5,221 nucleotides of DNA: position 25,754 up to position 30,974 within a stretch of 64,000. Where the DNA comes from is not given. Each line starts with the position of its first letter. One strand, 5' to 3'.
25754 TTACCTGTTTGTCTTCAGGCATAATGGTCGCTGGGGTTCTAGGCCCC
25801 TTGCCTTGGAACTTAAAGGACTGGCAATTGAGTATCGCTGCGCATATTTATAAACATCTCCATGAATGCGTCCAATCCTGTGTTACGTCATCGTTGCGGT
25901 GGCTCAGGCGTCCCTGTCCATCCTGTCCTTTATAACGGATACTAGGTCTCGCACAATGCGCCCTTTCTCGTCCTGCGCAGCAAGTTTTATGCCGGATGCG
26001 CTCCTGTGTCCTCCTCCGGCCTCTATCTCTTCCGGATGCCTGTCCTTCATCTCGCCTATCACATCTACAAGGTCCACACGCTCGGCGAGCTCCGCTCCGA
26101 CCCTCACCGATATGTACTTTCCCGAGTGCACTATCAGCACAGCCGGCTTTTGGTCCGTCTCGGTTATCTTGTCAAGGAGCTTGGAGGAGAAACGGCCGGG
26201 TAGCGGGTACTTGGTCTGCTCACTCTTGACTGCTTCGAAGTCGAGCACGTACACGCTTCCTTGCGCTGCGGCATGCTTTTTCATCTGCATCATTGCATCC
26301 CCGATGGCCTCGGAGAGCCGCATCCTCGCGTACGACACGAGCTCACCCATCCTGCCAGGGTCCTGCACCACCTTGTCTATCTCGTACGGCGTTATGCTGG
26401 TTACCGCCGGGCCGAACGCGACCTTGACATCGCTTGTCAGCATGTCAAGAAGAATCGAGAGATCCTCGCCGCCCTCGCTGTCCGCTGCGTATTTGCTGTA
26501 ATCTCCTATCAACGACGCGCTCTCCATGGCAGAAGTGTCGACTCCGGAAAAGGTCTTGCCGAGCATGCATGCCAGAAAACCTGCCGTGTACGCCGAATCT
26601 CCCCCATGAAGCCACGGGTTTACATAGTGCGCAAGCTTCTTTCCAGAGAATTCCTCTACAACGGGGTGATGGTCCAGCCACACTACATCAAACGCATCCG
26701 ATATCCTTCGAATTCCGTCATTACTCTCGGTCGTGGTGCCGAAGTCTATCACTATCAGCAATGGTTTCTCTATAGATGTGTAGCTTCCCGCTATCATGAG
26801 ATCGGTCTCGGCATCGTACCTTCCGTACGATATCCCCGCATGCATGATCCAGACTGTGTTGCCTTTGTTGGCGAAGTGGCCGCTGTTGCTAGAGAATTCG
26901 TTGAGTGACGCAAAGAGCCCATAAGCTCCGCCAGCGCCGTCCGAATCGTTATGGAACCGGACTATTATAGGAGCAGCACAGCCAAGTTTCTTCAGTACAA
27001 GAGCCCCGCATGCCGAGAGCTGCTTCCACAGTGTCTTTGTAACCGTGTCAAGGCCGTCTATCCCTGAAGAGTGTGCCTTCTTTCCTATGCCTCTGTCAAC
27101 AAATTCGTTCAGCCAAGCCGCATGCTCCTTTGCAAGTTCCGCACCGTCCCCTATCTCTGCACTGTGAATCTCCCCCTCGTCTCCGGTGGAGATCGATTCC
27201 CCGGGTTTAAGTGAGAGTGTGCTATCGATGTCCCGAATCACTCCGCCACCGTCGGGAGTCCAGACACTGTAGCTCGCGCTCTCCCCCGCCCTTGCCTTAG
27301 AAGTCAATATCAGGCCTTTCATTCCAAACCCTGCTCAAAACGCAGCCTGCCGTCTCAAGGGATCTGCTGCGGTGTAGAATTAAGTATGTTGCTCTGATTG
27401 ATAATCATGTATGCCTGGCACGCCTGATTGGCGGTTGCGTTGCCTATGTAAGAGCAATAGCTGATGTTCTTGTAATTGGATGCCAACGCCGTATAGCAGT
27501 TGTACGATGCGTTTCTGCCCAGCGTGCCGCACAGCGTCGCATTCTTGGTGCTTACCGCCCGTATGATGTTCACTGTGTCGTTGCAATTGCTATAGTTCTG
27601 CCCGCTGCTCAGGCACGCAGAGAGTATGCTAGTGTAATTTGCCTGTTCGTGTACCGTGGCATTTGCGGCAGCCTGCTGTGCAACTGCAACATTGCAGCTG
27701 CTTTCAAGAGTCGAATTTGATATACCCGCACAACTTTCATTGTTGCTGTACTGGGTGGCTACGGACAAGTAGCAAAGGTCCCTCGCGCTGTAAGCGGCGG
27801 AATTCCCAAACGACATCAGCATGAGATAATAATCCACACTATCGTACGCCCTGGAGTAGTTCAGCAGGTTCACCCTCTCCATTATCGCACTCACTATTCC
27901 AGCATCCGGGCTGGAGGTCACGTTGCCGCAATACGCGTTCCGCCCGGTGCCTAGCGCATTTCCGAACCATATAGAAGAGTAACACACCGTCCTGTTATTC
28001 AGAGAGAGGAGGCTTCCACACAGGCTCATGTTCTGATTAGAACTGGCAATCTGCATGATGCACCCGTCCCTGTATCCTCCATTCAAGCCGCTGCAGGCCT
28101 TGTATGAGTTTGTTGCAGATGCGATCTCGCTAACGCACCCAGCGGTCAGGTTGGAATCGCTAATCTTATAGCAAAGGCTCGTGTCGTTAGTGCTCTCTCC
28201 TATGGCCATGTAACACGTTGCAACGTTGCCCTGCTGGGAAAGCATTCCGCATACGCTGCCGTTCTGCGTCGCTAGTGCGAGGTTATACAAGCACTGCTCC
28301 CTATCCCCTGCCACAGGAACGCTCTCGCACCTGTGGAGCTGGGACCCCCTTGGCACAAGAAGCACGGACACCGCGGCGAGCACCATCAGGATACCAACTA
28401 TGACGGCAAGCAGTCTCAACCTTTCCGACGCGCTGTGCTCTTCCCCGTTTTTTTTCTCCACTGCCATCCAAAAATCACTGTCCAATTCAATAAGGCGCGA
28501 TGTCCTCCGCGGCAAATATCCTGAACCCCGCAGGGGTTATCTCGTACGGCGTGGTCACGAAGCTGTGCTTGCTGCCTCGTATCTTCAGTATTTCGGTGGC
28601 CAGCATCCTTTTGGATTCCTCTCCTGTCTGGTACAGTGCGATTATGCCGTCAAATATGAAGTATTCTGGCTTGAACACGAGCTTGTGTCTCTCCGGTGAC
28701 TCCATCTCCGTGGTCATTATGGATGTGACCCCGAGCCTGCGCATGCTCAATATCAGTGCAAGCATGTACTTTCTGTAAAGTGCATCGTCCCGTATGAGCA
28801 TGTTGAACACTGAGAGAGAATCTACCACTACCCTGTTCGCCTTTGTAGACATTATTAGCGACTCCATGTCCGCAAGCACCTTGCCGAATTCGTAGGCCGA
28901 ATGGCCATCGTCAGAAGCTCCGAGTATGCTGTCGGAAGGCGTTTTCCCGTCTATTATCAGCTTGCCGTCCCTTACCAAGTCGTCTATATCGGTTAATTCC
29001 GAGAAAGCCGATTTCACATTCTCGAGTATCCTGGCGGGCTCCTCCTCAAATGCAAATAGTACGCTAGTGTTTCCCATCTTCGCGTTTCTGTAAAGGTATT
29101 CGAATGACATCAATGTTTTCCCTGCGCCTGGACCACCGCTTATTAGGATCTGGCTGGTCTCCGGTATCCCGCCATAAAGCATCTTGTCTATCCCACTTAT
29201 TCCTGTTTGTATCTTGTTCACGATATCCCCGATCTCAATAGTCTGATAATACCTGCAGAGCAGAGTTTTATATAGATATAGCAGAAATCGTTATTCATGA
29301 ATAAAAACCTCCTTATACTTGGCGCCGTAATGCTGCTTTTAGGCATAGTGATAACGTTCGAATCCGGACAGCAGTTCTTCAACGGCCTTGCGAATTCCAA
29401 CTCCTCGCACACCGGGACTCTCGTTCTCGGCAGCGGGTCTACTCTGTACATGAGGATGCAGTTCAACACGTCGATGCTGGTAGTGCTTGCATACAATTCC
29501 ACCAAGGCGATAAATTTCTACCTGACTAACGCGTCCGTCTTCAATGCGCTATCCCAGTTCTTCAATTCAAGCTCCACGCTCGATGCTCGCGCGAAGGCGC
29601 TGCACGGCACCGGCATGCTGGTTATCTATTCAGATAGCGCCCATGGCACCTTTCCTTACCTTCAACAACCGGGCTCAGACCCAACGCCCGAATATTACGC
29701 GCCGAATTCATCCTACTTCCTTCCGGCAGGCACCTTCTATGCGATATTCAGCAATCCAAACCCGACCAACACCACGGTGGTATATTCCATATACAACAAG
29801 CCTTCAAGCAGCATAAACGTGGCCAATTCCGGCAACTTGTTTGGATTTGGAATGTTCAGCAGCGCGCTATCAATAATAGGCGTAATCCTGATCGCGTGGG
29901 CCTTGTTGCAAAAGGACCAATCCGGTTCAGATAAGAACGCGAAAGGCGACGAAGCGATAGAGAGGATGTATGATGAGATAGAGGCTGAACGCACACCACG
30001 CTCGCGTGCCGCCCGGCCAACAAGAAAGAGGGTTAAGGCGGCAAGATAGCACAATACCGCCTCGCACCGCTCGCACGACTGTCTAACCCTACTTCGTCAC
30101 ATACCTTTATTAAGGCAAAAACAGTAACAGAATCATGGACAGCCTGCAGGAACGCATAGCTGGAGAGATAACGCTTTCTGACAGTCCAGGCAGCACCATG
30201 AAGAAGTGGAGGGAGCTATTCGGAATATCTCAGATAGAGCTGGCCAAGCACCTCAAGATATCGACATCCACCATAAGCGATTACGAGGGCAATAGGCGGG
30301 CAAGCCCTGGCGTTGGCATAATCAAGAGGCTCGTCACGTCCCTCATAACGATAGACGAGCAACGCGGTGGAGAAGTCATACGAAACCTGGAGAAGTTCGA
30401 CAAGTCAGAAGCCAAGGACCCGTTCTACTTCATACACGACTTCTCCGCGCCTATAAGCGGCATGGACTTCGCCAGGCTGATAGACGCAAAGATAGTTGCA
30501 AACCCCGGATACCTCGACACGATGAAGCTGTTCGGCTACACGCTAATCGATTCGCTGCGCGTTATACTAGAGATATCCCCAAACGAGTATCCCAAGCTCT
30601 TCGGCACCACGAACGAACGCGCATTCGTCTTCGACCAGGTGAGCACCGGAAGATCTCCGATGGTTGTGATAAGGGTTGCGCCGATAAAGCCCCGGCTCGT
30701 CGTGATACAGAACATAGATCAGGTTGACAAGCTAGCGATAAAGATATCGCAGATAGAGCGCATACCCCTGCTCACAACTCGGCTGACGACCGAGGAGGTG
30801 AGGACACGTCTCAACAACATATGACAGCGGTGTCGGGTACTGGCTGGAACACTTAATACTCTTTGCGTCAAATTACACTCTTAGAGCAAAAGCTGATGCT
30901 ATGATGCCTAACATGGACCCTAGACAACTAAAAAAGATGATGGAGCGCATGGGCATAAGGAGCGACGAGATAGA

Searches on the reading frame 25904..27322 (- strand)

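Call 53: search_protein_families(library=pfam, proteins=[window:25904-27322:-], max_evalue=0.00001)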
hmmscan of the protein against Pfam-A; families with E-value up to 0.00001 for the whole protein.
window:25904-27322:- (472 aa): 1 family
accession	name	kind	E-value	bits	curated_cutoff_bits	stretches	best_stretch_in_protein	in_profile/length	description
PF01368.27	DHH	-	1.5e-06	28.9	28.1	1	119-236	2-89/125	DHH family, N-terminal domain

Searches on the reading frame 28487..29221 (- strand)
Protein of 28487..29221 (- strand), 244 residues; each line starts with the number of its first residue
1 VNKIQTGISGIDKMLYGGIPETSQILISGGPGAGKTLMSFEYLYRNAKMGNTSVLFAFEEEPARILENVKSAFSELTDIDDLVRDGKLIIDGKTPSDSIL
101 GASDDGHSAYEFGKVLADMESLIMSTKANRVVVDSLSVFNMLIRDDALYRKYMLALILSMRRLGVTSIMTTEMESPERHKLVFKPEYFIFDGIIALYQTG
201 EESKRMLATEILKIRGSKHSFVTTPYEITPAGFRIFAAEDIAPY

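Call 53: search_protein_families(library=pfam, proteins=[window:28487-29221:-], max_evalue=0.00001)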
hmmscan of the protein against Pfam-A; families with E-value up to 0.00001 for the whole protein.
window:28487-29221:- (244 aa): 1 family
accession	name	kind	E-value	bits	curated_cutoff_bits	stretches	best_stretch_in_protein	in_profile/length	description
PF06745.19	ATPase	-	1e-49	169.5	26.6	1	4-238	1-229/231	KaiC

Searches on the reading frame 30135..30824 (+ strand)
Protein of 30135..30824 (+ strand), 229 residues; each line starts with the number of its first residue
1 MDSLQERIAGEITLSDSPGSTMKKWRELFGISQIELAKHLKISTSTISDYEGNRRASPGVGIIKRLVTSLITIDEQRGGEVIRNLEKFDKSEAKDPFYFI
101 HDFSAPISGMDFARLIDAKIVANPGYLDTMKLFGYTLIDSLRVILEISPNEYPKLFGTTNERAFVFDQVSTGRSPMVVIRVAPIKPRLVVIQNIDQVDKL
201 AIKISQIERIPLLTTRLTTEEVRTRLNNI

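Call 53: search_protein_families(library=pfam, proteins=[window:30135-30824:+], max_evalue=0.00001)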
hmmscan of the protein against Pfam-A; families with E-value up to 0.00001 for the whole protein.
window:30135-30824:+ (229 aa): 1 family
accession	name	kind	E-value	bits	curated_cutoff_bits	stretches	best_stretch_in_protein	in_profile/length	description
PF01381.28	HTH_3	-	8.2e-08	32.6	23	1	22-66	1-44/55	Helix-turn-helix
